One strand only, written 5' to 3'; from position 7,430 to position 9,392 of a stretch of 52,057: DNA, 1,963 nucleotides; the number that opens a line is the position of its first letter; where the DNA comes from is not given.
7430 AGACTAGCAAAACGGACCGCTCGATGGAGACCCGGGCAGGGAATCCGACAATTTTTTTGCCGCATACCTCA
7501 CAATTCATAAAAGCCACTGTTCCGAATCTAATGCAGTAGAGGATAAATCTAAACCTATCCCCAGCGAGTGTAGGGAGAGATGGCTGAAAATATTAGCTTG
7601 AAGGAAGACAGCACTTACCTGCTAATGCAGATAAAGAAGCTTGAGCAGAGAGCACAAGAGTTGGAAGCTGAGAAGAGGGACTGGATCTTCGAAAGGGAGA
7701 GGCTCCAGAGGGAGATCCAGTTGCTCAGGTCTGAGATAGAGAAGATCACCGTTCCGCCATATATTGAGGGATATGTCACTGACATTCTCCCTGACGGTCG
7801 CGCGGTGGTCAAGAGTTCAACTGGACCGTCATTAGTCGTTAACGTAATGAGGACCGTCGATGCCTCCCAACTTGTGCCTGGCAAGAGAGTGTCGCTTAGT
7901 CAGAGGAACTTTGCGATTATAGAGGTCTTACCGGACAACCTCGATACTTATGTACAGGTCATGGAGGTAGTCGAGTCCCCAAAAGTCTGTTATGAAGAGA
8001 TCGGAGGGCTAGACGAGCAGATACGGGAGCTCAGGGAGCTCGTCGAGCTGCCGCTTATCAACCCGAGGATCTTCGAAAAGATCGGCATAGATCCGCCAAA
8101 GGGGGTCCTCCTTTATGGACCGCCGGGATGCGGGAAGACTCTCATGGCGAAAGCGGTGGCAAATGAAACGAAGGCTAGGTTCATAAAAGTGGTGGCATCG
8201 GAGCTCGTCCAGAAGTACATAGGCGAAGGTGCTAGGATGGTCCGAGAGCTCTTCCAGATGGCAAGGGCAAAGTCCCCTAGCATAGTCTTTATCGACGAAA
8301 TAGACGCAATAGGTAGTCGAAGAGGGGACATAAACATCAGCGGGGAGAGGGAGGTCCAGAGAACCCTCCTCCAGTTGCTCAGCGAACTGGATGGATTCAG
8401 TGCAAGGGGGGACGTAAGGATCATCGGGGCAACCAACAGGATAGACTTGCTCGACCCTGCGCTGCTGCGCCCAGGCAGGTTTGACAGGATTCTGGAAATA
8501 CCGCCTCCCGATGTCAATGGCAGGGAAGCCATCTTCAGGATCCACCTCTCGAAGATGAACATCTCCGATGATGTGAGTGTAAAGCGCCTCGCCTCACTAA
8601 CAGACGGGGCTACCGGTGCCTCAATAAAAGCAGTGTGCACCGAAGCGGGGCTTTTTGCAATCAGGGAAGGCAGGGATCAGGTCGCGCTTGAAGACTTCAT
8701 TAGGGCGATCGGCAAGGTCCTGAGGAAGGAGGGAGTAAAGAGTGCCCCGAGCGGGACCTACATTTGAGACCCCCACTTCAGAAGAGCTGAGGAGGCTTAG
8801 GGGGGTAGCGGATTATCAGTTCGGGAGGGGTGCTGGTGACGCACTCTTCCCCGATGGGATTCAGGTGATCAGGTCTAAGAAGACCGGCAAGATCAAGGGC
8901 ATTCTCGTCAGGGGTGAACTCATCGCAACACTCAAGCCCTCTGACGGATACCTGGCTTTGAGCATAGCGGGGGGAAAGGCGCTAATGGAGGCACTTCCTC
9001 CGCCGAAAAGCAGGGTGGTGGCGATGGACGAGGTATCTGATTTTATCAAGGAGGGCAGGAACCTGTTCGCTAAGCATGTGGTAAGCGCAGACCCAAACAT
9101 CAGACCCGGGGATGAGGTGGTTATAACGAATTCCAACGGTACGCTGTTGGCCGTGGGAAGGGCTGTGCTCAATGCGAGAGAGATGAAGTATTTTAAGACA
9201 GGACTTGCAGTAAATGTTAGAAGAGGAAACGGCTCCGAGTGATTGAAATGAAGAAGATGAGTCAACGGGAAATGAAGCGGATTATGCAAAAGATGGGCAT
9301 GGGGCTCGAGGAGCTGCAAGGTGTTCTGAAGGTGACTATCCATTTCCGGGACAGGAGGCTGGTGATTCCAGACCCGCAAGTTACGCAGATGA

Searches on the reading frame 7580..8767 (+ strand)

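Call 11: search_protein_families(library=pfam, proteins=[window:7580-8767:+], max_evalue=0.001)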
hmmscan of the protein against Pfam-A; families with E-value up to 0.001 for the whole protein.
window:7580-8767:+ (395 aa): 11 families
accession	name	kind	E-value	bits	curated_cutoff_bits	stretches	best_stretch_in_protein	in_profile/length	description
PF00004.35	AAA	-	2e-45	154.9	21.2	1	176-308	1-130/131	ATPase family associated with various cellular activities (AAA)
PF16450.11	Prot_ATP_ID_OB_C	-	9.3e-14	51.5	23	1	65-118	3-56/56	Proteasomal ATPase OB C-terminal domain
PF17862.7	AAA_lid_3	-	4e-13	49.1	27.2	1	331-373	1-43/45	AAA+ lid domain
PF07724.20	AAA_2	-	9e-09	36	27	1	176-267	6-99/166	AAA domain (Cdc48 subfamily)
PF07728.20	AAA_5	-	7.2e-07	29.7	22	1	175-295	1-135/139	AAA domain (dynein-related subfamily)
PF05496.18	RuvB_N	-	1.9e-06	28.1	27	1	175-244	35-96/159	Holliday junction DNA helicase RuvB P-loop domain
PF13401.12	AAA_22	-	3.8e-05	24.4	27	0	176-208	8-43/130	AAA domain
PF13191.12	AAA_16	-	6.7e-05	23.9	32.6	0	165-209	16-63/167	AAA ATPase domain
PF17758.7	Prot_ATP_ID_OB_N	-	0.00013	22.1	23.4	1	71-116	10-54/62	Proteasomal ATPase OB N-terminal domain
PF13173.12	AAA_14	-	0.00019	21.8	27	1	176-244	5-74/129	AAA domain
PF05673.19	DUF815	-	0.00028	20.6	23.8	0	171-240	51-115/249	Protein of unknown function (DUF815)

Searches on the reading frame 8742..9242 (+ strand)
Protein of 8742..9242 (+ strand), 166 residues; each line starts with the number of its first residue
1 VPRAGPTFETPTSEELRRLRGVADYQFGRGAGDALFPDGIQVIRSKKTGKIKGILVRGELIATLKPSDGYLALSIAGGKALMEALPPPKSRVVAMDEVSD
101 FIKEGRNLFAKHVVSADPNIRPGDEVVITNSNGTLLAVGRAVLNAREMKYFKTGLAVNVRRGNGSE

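Call 11: search_protein_families(library=pfam, proteins=[window:8742-9242:+], max_evalue=0.001)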
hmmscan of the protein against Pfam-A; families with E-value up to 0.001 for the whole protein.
window:8742-9242:+ (166 aa): 3 families
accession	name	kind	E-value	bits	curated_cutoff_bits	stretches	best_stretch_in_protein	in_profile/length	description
PF14810.12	TGT_C2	-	4.9e-28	97.6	25.3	1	17-88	1-72/72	Patch-forming domain C2 of tRNA-guanine transglycosylase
PF01472.26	PUA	-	7.7e-22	77.5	24.8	1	91-161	2-72/74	PUA domain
PF03657.19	UPF0113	-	4.5e-05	24.1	23.8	1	105-149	15-59/73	UPF0113 PUA domain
